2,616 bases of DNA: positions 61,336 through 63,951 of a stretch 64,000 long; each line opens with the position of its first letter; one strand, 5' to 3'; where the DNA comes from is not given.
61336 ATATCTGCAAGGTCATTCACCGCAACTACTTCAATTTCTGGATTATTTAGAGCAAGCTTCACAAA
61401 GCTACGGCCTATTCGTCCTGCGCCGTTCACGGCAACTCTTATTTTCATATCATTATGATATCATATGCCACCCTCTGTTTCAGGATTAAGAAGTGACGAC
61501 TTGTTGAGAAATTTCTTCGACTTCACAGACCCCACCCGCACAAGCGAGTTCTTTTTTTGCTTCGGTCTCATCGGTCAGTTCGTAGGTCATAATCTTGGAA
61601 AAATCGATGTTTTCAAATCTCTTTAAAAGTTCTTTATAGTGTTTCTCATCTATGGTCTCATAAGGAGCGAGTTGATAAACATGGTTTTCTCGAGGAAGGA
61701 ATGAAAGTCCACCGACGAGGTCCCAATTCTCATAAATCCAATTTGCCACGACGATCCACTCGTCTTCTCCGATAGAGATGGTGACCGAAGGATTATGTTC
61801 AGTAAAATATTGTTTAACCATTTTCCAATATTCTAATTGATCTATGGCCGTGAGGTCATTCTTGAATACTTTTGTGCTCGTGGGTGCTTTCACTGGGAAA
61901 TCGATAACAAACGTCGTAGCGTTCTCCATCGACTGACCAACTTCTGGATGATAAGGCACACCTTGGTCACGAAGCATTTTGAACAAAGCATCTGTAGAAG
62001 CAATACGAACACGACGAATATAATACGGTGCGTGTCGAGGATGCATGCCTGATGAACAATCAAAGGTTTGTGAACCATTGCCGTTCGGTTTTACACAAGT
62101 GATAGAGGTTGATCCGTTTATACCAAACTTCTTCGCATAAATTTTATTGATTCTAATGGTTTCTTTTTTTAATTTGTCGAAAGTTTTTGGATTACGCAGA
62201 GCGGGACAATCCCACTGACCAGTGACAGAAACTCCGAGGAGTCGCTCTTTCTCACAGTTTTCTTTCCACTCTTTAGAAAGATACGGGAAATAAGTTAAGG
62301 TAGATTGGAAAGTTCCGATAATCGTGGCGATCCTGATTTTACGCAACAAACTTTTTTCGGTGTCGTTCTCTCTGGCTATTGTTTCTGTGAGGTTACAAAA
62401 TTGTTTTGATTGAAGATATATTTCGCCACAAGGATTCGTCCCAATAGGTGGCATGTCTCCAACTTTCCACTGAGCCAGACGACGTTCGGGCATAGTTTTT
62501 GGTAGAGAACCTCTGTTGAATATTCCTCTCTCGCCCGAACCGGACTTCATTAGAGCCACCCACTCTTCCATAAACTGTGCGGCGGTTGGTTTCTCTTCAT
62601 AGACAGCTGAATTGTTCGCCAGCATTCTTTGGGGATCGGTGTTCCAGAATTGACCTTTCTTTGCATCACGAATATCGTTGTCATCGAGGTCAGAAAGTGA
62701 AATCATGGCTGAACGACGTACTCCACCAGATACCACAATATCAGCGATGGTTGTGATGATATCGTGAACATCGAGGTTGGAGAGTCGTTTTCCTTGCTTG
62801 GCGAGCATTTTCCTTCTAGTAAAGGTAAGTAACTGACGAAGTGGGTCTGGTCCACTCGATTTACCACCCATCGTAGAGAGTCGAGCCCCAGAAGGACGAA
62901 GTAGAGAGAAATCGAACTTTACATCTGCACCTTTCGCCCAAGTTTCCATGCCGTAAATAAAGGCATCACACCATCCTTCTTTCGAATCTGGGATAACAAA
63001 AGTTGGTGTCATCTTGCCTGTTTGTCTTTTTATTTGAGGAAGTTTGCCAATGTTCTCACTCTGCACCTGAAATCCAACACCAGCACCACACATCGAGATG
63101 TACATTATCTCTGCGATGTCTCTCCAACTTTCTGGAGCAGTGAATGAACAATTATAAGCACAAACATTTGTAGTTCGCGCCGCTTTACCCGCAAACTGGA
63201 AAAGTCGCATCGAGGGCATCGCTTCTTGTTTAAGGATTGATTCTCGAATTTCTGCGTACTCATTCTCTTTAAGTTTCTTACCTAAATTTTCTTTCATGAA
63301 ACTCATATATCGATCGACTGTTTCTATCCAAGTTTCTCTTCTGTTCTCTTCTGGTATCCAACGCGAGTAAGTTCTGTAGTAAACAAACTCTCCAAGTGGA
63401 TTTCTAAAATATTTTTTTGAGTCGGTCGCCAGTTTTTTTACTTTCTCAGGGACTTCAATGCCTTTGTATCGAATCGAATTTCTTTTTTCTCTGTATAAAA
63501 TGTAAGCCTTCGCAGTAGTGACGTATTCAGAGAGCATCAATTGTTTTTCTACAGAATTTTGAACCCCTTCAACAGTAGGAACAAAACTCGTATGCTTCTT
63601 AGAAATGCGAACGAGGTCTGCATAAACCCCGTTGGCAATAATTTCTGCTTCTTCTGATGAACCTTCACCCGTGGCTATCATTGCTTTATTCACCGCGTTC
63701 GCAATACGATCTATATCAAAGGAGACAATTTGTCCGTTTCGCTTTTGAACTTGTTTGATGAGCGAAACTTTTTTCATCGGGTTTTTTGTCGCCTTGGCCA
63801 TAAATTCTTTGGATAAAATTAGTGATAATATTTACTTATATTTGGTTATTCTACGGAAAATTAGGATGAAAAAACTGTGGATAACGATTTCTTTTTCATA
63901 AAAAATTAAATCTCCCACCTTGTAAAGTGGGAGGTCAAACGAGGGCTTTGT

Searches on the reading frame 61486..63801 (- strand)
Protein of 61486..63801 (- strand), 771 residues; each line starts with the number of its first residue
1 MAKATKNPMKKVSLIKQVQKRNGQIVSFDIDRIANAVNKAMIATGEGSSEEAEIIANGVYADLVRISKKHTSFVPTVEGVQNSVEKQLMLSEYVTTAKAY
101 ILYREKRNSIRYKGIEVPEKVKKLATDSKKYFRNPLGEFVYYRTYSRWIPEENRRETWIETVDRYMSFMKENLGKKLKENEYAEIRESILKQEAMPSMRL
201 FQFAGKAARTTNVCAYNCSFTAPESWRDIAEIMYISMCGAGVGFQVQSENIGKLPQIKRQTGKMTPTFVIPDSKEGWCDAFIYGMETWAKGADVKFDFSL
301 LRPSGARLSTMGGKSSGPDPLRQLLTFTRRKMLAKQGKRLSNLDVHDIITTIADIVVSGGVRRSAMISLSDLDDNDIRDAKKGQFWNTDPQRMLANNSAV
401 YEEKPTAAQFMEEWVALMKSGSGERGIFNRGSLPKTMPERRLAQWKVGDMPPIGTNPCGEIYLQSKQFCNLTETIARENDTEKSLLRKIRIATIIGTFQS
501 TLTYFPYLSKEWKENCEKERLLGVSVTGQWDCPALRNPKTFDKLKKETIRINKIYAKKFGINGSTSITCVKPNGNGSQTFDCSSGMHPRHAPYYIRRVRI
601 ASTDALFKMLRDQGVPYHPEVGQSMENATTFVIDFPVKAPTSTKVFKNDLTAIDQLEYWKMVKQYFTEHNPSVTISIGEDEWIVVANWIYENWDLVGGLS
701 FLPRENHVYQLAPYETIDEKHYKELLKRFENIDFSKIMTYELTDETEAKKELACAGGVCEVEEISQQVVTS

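Call 95: find_encoding_contigs(protein=window:61486-63801:-, flank=10000, max_places=4)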
Protein window:61486-63801:- (771 aa): 2 contigs read that carry it; 2 places shown.
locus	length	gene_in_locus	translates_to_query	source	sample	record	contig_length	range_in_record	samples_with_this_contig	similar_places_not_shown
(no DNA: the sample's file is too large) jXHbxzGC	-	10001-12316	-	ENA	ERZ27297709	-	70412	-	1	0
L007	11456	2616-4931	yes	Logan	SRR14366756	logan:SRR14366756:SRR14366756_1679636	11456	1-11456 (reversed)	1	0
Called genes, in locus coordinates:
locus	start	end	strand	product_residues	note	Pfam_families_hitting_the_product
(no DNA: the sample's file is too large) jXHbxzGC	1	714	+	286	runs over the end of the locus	PF04536:TPM_phosphatase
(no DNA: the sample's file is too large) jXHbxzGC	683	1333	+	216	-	PF00990:GGDEF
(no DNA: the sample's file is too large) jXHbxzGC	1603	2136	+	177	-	-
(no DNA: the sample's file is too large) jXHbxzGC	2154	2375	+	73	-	-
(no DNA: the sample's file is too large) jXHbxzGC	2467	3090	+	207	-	-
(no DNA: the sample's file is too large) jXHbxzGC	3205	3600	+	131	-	-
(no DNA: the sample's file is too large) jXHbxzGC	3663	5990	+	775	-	PF09364:XFP_N, PF03894:XFP, PF09363:XFP_C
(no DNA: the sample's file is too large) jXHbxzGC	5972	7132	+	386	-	PF00871:Acetate_kinase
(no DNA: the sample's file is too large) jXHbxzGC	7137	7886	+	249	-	PF00160:Pro_isomerase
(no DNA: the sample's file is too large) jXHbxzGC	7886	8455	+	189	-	PF00730:HhH-GPD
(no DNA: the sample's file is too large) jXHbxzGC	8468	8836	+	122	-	PF01641:SelR, PF24046:At4g08330 (faint), PF03226:Yippee-Mis18 (weak)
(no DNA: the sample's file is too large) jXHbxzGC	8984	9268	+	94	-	PF00076:RRM_1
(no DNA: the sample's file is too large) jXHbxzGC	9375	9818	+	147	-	PF02643:DUF192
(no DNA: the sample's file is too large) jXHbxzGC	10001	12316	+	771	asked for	PF03477:ATP-cone, PF17975:RNR_Alpha, PF21995:RNR-II_ins_dom (faint)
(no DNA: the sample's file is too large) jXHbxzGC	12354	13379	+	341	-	PF00044:Gp_dh_N, PF02800:Gp_dh_C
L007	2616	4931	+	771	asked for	PF03477:ATP-cone, PF17975:RNR_Alpha, PF21995:RNR-II_ins_dom (faint)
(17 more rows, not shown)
